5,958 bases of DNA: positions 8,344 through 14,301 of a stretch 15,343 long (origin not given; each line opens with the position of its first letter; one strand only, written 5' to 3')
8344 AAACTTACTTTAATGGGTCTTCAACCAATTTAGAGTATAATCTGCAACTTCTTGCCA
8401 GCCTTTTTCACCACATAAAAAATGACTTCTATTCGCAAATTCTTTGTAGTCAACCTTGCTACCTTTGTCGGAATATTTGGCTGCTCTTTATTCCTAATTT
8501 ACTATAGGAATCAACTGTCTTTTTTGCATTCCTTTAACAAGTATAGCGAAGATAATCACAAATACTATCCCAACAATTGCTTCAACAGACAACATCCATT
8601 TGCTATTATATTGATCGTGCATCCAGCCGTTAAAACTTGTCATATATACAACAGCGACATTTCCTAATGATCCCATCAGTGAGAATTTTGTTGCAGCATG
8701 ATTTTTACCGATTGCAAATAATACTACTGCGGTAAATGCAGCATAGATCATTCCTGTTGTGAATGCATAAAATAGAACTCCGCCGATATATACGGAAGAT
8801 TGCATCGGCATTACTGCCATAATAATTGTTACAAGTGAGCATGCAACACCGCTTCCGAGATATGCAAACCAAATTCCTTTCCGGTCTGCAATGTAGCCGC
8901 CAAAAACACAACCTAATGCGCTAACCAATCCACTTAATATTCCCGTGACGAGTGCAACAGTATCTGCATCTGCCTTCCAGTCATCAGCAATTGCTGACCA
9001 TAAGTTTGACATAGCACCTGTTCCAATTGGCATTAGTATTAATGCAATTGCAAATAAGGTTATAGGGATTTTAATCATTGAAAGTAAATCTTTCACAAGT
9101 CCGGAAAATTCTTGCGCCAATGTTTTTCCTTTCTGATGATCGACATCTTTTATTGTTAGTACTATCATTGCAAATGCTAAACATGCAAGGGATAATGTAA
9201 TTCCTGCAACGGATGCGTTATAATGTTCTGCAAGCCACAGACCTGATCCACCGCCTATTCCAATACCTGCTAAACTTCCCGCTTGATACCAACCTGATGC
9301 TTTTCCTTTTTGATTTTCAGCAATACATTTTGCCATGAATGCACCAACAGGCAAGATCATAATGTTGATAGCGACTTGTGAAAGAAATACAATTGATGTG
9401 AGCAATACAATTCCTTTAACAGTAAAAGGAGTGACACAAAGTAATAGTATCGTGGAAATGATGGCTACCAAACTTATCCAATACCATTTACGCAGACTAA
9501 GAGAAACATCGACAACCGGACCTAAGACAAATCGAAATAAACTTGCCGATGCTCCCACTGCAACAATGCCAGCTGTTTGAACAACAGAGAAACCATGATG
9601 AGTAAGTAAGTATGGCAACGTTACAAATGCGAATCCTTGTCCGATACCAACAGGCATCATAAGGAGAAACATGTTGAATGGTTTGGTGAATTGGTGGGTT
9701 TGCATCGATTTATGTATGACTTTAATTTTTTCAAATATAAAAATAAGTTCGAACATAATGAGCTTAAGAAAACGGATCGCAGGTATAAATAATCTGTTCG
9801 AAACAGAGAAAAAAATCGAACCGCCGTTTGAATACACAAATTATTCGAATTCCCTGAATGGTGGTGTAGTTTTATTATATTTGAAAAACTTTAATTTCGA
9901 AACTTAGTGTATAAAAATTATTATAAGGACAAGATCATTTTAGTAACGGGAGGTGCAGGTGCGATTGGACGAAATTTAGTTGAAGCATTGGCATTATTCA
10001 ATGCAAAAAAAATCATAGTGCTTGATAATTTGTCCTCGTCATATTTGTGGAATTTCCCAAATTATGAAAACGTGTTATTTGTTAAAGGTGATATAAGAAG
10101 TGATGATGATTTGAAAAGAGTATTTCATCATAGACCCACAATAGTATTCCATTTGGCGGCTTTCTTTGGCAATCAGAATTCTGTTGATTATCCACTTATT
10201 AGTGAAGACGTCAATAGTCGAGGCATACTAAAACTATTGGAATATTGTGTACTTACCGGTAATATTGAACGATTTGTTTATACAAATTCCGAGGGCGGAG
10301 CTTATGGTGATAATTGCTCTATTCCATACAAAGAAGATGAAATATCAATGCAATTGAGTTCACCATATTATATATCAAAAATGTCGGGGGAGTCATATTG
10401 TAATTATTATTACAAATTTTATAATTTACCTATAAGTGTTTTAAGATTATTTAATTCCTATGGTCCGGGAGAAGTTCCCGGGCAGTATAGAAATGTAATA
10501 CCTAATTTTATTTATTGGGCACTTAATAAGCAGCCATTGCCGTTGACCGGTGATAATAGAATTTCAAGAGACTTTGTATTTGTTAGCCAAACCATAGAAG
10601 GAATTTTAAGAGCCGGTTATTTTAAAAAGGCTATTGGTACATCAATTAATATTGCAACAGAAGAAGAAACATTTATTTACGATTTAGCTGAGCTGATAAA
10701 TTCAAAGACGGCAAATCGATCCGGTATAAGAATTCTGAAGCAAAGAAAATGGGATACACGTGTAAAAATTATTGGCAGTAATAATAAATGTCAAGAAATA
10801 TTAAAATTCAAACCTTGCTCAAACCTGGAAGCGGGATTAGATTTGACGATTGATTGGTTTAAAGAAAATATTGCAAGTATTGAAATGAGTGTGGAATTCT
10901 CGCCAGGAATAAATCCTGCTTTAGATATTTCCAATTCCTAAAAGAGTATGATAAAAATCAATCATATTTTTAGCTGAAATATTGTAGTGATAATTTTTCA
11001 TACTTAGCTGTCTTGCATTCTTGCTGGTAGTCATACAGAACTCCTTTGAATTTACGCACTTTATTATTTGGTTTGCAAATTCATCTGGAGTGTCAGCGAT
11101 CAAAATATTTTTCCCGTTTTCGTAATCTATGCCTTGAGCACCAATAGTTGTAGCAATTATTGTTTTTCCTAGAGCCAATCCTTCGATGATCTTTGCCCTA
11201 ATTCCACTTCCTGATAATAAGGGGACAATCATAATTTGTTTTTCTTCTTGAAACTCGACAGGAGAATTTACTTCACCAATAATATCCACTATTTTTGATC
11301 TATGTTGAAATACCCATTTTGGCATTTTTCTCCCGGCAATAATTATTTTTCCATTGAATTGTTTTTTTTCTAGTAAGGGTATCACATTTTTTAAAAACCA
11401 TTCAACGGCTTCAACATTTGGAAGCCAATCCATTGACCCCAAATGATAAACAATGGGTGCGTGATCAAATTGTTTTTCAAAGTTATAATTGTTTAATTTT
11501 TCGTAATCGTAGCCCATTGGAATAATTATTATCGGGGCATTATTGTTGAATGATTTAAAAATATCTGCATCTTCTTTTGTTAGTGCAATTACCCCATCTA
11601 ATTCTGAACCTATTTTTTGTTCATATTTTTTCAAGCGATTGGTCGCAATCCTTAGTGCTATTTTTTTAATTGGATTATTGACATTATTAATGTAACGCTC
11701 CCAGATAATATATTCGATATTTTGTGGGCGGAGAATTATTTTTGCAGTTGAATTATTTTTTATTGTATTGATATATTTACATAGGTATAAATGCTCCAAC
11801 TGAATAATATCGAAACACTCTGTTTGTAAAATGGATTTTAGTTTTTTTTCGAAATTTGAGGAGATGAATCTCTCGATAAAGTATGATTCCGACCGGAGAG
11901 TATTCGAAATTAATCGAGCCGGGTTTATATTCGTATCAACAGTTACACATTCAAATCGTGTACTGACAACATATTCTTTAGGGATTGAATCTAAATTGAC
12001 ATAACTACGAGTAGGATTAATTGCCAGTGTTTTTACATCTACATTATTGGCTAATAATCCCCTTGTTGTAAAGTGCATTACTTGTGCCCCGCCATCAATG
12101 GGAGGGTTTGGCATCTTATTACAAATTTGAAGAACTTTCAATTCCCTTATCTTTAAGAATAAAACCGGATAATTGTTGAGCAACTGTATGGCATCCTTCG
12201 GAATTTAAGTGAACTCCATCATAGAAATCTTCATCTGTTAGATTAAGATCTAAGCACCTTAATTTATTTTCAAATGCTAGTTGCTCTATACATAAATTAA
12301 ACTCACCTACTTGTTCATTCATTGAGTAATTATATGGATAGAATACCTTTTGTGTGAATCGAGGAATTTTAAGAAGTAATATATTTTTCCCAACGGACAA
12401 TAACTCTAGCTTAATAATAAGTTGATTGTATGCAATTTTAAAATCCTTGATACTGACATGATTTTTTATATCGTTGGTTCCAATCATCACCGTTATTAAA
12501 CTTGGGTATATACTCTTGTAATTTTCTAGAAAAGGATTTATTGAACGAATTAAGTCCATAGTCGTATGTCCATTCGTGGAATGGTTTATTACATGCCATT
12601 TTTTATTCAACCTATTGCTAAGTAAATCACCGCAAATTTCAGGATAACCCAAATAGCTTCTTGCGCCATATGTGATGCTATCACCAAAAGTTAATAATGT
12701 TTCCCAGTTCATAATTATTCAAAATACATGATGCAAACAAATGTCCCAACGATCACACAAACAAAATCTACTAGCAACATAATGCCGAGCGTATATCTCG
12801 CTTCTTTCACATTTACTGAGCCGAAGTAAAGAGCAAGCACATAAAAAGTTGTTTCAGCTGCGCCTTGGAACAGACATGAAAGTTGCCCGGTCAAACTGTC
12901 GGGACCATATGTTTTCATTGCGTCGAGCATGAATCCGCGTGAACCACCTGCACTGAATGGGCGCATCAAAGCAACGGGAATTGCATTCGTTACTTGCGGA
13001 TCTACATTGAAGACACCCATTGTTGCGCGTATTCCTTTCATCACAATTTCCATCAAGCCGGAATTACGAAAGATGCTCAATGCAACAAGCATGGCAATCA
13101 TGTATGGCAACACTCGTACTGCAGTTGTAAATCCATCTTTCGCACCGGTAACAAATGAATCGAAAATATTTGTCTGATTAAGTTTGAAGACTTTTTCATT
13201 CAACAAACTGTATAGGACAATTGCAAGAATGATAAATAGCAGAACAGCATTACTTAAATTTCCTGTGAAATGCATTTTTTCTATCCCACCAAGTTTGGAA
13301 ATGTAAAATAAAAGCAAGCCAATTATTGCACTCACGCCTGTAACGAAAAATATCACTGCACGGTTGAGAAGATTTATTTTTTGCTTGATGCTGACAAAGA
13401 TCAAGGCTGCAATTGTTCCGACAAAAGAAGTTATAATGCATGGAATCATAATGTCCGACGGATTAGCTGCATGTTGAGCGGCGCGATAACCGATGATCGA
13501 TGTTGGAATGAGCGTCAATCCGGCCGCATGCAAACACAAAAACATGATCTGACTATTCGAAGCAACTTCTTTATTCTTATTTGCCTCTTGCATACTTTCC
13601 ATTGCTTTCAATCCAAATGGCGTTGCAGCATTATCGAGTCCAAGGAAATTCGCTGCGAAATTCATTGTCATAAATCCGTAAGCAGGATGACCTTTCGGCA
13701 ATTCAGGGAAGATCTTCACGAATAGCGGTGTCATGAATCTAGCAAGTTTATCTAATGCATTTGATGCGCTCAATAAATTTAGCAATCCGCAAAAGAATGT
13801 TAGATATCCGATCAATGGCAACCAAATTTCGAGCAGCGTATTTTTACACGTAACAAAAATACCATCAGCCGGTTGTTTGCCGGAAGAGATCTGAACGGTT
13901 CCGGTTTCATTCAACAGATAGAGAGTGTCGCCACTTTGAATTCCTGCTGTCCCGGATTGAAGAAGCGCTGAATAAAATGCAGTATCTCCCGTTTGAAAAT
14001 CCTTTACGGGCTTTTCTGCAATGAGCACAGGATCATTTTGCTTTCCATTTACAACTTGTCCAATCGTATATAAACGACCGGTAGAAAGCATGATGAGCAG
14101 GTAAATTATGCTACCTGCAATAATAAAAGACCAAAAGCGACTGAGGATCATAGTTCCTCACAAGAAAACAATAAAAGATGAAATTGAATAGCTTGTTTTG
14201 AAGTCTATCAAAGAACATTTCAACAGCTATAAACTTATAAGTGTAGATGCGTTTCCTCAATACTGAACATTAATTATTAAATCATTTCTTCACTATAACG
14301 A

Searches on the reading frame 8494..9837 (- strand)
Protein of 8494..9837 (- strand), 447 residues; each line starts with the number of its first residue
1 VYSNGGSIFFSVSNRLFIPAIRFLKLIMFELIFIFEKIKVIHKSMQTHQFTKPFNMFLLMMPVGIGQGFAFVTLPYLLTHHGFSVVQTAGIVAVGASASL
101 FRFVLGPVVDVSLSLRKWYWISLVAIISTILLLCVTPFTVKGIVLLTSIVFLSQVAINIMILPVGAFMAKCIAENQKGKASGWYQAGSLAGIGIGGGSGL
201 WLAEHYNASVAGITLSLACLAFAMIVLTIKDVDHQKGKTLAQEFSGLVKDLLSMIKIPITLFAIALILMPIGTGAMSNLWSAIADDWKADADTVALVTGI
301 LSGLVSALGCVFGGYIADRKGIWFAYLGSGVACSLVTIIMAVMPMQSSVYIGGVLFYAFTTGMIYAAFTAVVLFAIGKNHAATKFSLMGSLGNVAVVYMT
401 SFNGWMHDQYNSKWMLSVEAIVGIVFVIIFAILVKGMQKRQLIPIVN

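Call 31: search_protein_families(library=pfam, proteins=[window:8494-9837:-], max_evalue=0.01)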
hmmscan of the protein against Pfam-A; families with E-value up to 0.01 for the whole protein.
window:8494-9837:- (447 aa): 1 family
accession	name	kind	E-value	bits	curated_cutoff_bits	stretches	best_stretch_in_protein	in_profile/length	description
PF07690.21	MFS_1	-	1.3e-22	80.7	33.4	1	56-396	1-343/347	Major Facilitator Superfamily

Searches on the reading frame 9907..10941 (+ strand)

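Call 31: search_protein_families(library=pfam, proteins=[window:9907-10941:+], max_evalue=0.01)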
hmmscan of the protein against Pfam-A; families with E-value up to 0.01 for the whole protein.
window:9907-10941:+ (344 aa): 8 families
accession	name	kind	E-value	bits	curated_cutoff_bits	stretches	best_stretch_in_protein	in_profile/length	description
PF01370.27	Epimerase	-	1.2e-43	149.7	20.9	1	11-249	1-239/240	NAD dependent epimerase/dehydratase family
PF16363.11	GDP_Man_Dehyd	-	1e-34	121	27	1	12-308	1-326/332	GDP-mannose 4,6 dehydratase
PF01073.25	3Beta_HSD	-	1.3e-12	47.8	22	1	12-163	1-155/280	3-beta hydroxysteroid dehydrogenase/isomerase family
PF02719.21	Polysacc_synt_2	-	1.4e-12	47.9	20.2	1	11-114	1-115/293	Polysaccharide biosynthesis protein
PF04321.23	RmlD_sub_bind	-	6.7e-05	22.5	27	1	11-165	3-136/287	RmlD substrate binding domain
PF07993.18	NAD_binding_4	-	8.1e-05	22.3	20.1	1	53-196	60-218/258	Male sterility protein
PF00106.31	adh_short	-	9.2e-05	22.4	26.6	1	9-75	1-70/195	short chain dehydrogenase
PF05368.20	NmrA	-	0.0018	18.4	27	1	8-81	2-75/298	NmrA-like family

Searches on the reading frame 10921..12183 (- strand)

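Call 31: search_protein_families(library=pfam, proteins=[window:10921-12183:-], max_evalue=0.01)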
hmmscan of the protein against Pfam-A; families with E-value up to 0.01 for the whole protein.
window:10921-12183:- (420 aa): 2 families
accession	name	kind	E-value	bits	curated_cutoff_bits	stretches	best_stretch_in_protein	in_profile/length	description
PF13692.12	Glyco_trans_1_4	-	2.3e-17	64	27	1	243-377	2-140/142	Glycosyl transferases group 1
PF00534.26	Glycos_transf_1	-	0.00013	22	26.4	1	268-392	37-171/172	Glycosyl transferases group 1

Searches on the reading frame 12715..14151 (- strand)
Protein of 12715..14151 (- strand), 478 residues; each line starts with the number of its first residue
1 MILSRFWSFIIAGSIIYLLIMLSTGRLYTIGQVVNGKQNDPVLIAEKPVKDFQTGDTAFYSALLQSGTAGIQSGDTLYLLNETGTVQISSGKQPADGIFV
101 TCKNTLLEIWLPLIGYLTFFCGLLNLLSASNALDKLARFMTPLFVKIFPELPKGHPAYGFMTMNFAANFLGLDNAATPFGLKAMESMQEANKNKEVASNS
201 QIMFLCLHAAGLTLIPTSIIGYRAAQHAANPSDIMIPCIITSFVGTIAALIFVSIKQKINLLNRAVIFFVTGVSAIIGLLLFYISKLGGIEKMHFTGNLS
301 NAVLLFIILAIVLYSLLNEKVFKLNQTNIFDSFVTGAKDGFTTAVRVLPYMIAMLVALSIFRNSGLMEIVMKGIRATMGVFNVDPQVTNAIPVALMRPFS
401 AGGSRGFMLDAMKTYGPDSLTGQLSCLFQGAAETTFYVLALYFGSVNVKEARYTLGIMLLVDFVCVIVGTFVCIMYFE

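Call 31: search_protein_families(library=pfam, proteins=[window:12715-14151:-], max_evalue=0.01)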
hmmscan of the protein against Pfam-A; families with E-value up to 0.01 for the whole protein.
window:12715-14151:- (478 aa): 1 family
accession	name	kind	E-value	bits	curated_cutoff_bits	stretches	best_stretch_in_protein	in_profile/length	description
PF07670.19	Gate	-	7.1e-19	68.6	29.6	2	111-222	2-100/104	Nucleoside recognition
